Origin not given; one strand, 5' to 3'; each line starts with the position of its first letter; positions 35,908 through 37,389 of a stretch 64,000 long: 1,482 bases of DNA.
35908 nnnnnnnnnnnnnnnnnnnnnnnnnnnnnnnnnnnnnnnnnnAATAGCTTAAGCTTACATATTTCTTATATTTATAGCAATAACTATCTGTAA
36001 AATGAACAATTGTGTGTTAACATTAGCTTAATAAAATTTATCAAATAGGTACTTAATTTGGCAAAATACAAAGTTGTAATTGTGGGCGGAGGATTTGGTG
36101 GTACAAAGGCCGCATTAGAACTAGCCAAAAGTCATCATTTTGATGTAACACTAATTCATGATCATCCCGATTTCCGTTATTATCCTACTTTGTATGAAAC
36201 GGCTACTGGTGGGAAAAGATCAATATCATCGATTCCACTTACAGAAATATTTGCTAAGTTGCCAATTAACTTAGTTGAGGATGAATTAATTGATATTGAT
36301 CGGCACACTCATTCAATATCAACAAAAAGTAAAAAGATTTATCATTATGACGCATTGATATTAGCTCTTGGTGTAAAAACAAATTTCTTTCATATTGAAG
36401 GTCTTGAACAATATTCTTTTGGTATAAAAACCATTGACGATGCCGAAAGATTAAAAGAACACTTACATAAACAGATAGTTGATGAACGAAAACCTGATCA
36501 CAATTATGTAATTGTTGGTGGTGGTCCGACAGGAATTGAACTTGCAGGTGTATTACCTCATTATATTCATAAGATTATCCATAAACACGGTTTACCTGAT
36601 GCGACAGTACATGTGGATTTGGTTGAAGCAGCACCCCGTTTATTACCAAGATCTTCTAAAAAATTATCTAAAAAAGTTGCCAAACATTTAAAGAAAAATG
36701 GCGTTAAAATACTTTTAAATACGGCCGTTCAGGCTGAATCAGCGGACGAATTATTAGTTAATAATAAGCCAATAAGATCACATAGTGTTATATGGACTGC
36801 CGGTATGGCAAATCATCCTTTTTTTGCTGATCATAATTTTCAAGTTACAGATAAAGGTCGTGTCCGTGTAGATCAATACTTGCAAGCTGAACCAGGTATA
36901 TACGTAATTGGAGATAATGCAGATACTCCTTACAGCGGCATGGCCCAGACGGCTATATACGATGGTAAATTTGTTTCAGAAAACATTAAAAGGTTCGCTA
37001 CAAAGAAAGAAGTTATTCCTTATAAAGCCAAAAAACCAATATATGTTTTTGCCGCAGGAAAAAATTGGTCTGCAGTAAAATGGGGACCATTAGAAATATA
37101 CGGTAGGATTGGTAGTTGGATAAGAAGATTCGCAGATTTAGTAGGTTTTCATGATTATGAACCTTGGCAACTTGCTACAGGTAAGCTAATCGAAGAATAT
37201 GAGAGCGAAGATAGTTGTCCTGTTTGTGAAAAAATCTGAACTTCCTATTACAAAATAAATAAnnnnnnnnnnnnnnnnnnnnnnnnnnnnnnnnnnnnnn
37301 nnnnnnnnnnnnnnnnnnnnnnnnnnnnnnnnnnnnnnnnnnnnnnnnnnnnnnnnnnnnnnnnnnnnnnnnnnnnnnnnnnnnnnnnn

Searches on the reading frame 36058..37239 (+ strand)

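Call 40: search_protein_families(library=pfam, proteins=[window:36058-37239:+], max_evalue=0.01)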
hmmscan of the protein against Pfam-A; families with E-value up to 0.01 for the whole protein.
window:36058-37239:+ (393 aa): 12 families
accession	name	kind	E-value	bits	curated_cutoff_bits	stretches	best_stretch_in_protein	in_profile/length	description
PF07992.20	Pyr_redox_2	-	1.7e-47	162.7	26.1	1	4-302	1-290/291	Pyridine nucleotide-disulphide oxidoreductase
PF00070.33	Pyr_redox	-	2.9e-16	60.2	22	1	150-226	2-65/82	Pyridine nucleotide-disulphide oxidoreductase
PF01266.30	DAO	-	3.3e-08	33.9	27.9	1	5-38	1-33/353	FAD dependent oxidoreductase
PF13738.12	Pyr_redox_3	-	1.6e-05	24.7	30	0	3-114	164-275/305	Pyridine nucleotide-disulphide oxidoreductase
PF13454.12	NAD_binding_9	-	3e-05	24.5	21.8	0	7-37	1-34/155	FAD-NAD(P)-binding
PF01134.28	GIDA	-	0.00044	19.9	22.1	0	5-34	1-29/391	Glucose inhibited division protein A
PF01494.25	FAD_binding_3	-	0.00055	19.7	22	0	4-34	2-31/349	FAD binding domain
PF13450.12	NAD_binding_8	-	0.0012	19.5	21.9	1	8-37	1-29/68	NAD(P)-binding Rossmann-like domain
PF03486.20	HI0933_like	-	0.0012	18.8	50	0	5-35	2-31/244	HI0933-like protein Rossmann domain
PF00890.30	FAD_binding_2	-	0.0013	18.5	20.4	1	6-39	2-34/414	FAD binding domain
PF05834.18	Lycopene_cycl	-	0.0044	16.6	23.4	0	199-272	85-163/380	Lycopene cyclase protein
PF01946.23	Thi4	-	0.0082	15.8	26.2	0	3-35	17-49/235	Thi4 family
